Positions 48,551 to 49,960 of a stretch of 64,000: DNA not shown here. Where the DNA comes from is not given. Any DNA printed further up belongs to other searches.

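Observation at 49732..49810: Convergent Rieske oxygenase and msrB overlap by 79 nt across a tandem repeat that encodes both C-terminal tails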

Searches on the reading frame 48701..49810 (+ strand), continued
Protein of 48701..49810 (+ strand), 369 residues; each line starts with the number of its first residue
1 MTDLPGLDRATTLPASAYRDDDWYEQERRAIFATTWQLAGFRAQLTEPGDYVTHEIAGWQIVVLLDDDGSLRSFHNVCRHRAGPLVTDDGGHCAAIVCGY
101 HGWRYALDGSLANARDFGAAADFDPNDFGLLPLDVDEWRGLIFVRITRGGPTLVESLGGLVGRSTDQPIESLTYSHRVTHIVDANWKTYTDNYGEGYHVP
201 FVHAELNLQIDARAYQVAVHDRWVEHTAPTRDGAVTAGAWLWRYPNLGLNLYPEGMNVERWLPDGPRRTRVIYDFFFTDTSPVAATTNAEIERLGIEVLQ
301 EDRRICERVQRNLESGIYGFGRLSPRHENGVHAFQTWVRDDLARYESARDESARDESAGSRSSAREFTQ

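Call 16: find_encoding_contigs(protein=P0121, flank=3000, max_places=6)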
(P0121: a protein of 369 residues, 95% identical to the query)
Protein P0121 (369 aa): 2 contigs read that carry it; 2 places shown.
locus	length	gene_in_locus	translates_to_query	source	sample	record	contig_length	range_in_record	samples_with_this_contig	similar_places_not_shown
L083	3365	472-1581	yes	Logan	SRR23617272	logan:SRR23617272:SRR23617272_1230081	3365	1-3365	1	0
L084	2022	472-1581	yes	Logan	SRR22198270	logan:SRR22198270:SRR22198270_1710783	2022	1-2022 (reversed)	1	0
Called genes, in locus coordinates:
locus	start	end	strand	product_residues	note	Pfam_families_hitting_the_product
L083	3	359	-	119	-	?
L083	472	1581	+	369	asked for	PF00355:Rieske, PF00848:Ring_hydroxyl_A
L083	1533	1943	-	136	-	PF01641:SelR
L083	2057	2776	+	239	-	PF00072:Response_reg, PF00486:Trans_reg_C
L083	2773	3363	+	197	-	?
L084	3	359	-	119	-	?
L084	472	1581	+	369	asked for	PF00355:Rieske, PF00848:Ring_hydroxyl_A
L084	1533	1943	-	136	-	PF01641:SelR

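Call 29: find_encoding_contigs(protein=window:48701-49810:+, flank=2500, max_places=4)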
Protein window:48701-49810:+ (369 aa): 1 contig read that carries it; 1 place shown.
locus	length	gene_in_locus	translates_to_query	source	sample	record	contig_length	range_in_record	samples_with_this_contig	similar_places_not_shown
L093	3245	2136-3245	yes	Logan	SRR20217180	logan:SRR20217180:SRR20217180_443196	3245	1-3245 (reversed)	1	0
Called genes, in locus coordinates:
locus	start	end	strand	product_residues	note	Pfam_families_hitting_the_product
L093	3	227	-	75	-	?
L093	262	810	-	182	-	-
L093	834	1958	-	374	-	PF02812:ELFV_dehydrog_N, PF00208:ELFV_dehydrog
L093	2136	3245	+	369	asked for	PF00355:Rieske, PF00848:Ring_hydroxyl_A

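Call 55: predict_structure(alignment_id=A3)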
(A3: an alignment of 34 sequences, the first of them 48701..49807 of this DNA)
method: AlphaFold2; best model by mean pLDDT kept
length: 369 residues; sequences in the alignment: 34
mean_pLDDT: 88.0   pTM: 0.87
mean pLDDT of the five models: 88.0, 85.5, 84.9, 83.0, 81.9
residues with pLDDT >= 90: 230; 70-90: 106; 50-70: 24; < 50: 9
segments of 3 or more residues with pLDDT < 50: 363-369
pLDDT, mean of each block of 10 residues (from residue 1): 78 94 96 97 96 94 95 87 84 87 84 67 59 93 92 96 92 95 97 79 85 89 92 86 96 93 97 96 94 92 93 90 81 96 94 74 43
secondary structure, 60 per line:
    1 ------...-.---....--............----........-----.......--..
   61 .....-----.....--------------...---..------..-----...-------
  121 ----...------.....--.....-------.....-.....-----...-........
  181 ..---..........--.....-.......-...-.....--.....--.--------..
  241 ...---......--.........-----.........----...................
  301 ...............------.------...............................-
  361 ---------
elements in order: H15-18 H21-32 E37-41 E50-56 E59-65 E71-75 E90-92 E111-113 E134-138 E141-145 H153-157 H159-163 E173-182 H186-195 H198-202 H204-209 E216-220 E223-227 E239-243 E247-252 E255-263 E269-277 H282-315 H329-359
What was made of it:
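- AlphaFold2 extends the Rieske C-terminal helix (329-359) through the repeat with fairly high confidence: pLDDT 94 for residues 341-350 and 74 for 351-360 (call 55). AF2 models the repeat as a continuation of the Rieske C-terminal helix (call 55).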
